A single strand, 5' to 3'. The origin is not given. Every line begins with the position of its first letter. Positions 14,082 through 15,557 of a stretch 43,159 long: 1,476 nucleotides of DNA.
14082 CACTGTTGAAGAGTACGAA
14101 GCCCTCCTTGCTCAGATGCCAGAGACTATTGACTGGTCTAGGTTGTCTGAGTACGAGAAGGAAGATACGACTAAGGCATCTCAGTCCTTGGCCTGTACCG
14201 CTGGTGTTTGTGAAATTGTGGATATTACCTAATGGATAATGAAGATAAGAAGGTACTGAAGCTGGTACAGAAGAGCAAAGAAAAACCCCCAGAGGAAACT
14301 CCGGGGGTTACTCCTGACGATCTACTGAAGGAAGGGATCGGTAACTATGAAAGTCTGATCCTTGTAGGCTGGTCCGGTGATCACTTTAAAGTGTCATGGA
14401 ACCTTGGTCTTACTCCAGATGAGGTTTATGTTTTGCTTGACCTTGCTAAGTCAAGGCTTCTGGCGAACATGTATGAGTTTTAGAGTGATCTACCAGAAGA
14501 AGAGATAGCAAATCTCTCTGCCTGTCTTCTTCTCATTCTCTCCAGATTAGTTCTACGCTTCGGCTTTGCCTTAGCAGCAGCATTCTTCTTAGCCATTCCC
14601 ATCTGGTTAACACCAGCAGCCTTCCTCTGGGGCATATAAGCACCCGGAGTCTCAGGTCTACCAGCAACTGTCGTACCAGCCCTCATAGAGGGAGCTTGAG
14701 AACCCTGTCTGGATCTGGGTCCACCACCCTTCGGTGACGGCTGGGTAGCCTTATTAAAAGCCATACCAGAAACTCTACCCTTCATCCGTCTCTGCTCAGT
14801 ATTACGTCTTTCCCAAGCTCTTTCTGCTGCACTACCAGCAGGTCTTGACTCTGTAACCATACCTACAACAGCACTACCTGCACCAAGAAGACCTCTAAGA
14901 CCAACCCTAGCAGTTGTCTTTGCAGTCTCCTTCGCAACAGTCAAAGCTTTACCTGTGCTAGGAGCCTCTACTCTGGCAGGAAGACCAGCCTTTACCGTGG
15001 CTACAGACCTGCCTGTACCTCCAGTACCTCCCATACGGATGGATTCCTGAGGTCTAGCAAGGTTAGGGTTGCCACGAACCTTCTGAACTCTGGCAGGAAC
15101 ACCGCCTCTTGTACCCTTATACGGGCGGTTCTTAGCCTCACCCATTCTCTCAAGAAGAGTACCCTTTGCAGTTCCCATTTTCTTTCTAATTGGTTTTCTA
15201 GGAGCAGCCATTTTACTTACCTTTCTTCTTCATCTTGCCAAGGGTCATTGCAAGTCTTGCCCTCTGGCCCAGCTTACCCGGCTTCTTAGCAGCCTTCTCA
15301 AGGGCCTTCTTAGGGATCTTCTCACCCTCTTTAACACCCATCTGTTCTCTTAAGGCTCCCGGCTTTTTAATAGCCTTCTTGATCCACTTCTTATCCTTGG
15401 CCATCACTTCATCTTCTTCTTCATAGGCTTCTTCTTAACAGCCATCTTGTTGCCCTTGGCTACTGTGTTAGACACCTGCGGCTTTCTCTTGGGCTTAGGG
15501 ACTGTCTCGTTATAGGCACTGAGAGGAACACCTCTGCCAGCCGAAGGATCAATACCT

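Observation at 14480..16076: Five-gene, translationally coupled operon of polycationic proteins at the distal end of the late arm (top candidate for a new system)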

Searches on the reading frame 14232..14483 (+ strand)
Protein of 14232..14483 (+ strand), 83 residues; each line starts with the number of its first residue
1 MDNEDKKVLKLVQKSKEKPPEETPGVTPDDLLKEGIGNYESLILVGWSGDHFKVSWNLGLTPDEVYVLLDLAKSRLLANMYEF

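Call 6: search_protein_families(library=pfam, max_evalue=1, proteins=[window:14232-14483:+])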
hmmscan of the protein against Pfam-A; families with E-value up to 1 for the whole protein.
window:14232-14483:+ (83 aa): 0 families

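Call 7: search_protein_families(library=phrogs, max_evalue=1, proteins=[window:14232-14483:+])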
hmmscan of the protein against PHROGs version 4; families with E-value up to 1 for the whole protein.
window:14232-14483:+ (83 aa): 1 family
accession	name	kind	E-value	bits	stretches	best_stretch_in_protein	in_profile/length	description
phrog_11040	-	unknown function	6e-05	23.8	1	26-80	15-69/71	-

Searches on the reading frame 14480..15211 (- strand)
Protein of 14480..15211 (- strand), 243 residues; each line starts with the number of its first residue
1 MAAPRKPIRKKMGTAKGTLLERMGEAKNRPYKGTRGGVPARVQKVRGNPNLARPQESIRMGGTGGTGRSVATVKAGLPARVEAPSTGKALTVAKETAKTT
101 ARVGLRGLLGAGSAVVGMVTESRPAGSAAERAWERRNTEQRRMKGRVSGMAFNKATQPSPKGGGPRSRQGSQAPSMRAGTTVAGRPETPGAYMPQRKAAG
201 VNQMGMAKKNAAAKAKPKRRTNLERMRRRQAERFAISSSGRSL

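Call 6: search_protein_families(library=pfam, max_evalue=1, proteins=[window:14480-15211:-])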
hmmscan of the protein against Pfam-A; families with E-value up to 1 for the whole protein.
window:14480-15211:- (243 aa): 0 families

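Call 7: search_protein_families(library=phrogs, max_evalue=1, proteins=[window:14480-15211:-])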
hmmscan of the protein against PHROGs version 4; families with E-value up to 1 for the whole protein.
window:14480-15211:- (243 aa): 1 family
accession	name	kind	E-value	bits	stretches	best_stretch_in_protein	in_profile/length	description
phrog_7989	-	unknown function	0.31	11.9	1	6-32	10-36/74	-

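Call 98: search_protein_families(library=ncbifam, max_evalue=0.1, proteins=[window:14480-15211:-])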
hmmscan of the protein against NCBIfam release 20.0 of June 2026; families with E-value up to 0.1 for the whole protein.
window:14480-15211:- (243 aa): 0 families

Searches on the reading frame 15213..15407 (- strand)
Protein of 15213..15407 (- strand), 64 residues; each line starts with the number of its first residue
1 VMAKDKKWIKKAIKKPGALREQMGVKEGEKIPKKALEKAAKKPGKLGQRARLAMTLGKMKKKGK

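Call 6: search_protein_families(library=pfam, max_evalue=1, proteins=[window:15213-15407:-])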
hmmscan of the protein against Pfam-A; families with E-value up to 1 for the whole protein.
window:15213-15407:- (64 aa): 2 families
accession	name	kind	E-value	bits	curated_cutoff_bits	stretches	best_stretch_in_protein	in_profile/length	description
PF23700.1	YsdD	-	0.12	12.9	27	0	2-17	1-16/26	YsdD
PF25632.1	Fusello_VP2_Capsid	-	0.34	11.8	27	0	6-21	1-16/74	Fusellovirus capsid protein VP2 family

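Call 7: search_protein_families(library=phrogs, max_evalue=1, proteins=[window:15213-15407:-])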
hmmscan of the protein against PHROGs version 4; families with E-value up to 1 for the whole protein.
window:15213-15407:- (64 aa): 3 families
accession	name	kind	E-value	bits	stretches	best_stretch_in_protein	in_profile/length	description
phrog_20603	-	unknown function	2.5e-05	25.3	1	7-62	2-59/59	-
phrog_15706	-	unknown function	0.00093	20.7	1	5-61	2-75/77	-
phrog_15398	-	unknown function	0.12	13.5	1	21-56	6-41/109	-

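Call 64: find_homologous_proteins(query=window:15213-15404:-, max_evalue=0.01)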
Query window:15213-15404:- (63 aa): 2592 proteins with E <= 0.01 among 2602 candidates; the best 120 are listed.
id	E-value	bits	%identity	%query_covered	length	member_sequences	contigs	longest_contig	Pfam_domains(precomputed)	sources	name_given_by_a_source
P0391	1.5e-27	112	98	100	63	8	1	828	-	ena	-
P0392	7.9e-25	103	95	97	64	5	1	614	-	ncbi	-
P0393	3.7e-24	101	87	100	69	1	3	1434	-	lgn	-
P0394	9.1e-24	100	89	100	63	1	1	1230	-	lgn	-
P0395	9.3e-23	97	86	100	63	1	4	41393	-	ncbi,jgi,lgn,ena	jgi:hypothetical protein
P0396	1.2e-22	96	86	100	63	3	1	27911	-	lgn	-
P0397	1.9e-22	96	86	100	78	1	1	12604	-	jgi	jgi:hypothetical protein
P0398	1.9e-22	96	84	70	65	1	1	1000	-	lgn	-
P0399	1.0e-21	93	86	100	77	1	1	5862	-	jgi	jgi:hypothetical protein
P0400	1.1e-21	93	86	100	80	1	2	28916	-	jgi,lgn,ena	-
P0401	3.9e-21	92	88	94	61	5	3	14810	-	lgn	-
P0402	7.2e-21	91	84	100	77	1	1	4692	-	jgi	jgi:hypothetical protein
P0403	8.0e-21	91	84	100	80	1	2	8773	-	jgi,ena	jgi:hypothetical protein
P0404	9.1e-21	90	86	70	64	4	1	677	-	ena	-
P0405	7.7e-20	88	82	95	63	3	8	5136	-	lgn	-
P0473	3.4e-17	79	77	97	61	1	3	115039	-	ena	-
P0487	4.9e-17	79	80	89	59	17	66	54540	-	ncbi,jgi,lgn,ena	jgi:hypothetical protein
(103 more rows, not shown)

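Call 73: search_solved_structures(query=A2, max_evalue=1)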
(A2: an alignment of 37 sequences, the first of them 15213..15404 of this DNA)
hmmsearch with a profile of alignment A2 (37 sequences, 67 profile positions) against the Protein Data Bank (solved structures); distinct sequences matched with E-value up to 1: 1.
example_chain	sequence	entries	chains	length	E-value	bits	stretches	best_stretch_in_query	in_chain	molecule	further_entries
9lm7_A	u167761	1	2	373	0.58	13.3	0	4-44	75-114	bvFP-Pr1-88.4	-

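Call 76: find_encoding_contigs(protein=P0487, flank=4000, max_places=4)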
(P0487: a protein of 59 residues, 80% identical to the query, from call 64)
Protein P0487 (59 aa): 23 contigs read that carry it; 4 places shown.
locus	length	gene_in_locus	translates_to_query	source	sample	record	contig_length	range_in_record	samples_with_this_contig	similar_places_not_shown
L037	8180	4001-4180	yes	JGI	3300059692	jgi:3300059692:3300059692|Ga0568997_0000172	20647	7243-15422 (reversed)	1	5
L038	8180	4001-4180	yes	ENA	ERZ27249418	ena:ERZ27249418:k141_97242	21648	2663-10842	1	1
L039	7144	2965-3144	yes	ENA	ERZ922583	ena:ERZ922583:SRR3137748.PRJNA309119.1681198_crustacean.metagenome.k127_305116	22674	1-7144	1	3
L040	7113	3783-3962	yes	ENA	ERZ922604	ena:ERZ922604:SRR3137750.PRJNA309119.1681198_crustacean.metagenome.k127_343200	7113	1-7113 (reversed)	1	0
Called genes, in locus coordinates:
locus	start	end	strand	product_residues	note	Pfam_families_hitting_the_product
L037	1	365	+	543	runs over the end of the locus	PF03237:Terminase_6N, PF17289:Terminase_6C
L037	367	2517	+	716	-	PF16510:P22_portal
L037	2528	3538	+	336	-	-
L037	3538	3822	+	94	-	-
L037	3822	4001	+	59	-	-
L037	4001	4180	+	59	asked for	-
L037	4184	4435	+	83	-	-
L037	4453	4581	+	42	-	-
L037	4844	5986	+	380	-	PF13252:Phage_capsid_3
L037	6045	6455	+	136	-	-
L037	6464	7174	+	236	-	PF24175:SU10_adaptor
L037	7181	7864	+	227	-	PF24175:SU10_adaptor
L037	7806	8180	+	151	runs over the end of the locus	-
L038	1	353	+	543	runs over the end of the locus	PF03237:Terminase_6N, PF17289:Terminase_6C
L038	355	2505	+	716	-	PF16510:P22_portal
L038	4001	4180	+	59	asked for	-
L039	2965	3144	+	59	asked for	-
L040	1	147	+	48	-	?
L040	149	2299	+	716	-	PF16510:P22_portal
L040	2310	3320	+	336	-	-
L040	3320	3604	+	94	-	-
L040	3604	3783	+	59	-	-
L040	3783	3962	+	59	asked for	-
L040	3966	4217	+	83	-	-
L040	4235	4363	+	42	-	-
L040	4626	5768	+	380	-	PF13252:Phage_capsid_3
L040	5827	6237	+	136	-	-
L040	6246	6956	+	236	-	PF24175:SU10_adaptor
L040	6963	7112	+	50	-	?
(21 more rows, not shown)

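Call 77: find_encoding_contigs(protein=P0473, flank=4000, max_places=2)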
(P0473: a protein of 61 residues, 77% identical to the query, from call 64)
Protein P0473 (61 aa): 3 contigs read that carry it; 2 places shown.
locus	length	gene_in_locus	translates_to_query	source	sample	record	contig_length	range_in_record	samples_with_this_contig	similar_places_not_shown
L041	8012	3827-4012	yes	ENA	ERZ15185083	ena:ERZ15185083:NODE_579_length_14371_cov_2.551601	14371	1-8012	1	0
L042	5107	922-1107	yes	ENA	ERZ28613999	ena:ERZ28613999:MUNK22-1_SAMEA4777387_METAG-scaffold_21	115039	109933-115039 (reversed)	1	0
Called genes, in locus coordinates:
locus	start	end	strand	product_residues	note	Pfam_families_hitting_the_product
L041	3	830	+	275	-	?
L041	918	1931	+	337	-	-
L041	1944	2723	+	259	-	-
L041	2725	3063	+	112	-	PF19197:DUF5872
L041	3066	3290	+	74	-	-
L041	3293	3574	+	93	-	PF19846:DUF6321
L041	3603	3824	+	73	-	-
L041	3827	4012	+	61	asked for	-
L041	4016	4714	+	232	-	-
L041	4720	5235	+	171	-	PF19174:DUF5856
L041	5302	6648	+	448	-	-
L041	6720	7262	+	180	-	-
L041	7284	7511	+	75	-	-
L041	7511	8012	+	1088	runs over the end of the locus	-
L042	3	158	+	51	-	?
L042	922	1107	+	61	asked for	-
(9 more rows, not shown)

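Call 90: predict_structure(alignment_id=A2)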
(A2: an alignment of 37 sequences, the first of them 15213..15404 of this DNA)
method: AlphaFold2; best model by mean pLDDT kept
length: 63 residues; sequences in the alignment: 37
mean_pLDDT: 69.3   pTM: 0.49
mean pLDDT of the five models: 69.3, 68.7, 63.8, 60.7, 60.7
residues with pLDDT >= 90: 0; 70-90: 36; 50-70: 23; < 50: 4
segments of 3 or more residues with pLDDT < 50: 1-3
pLDDT, mean of each block of 10 residues (from residue 1): 53 63 70 81 82 73 53
secondary structure, 60 per line:
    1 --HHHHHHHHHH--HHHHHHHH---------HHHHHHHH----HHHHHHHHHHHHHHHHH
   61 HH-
elements in order: H3-12 H15-22 H32-39 H44-62

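Call 93: fold_search(model_id=the predicted structure, library=pdb)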
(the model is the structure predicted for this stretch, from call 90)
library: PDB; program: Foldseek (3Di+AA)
matches with E <= 10: 0; with E <= 0.001: 0
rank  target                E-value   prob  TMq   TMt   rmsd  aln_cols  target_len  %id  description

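Call 98: search_protein_families(library=ncbifam, max_evalue=0.1, proteins=[window:15213-15404:-])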
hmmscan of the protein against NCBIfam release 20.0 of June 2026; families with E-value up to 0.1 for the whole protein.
window:15213-15404:- (63 aa): 0 families

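Call 99: search_protein_families(library=pfam, max_evalue=0.01, proteins=[L037:4184-4435:+, L041:2725-3063:+])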
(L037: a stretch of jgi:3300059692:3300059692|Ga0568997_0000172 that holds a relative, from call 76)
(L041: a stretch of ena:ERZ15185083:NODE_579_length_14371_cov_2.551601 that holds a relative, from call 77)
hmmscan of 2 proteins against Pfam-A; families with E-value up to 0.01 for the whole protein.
L037:4184-4435:+ (83 aa): 0 families

L041:2725-3063:+ (112 aa): 1 family
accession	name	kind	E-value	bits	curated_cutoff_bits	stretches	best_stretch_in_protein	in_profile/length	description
PF19197.5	DUF5872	-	7.6e-13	49.5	27.5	1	7-102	7-111/116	Family of unknown function (DUF5872)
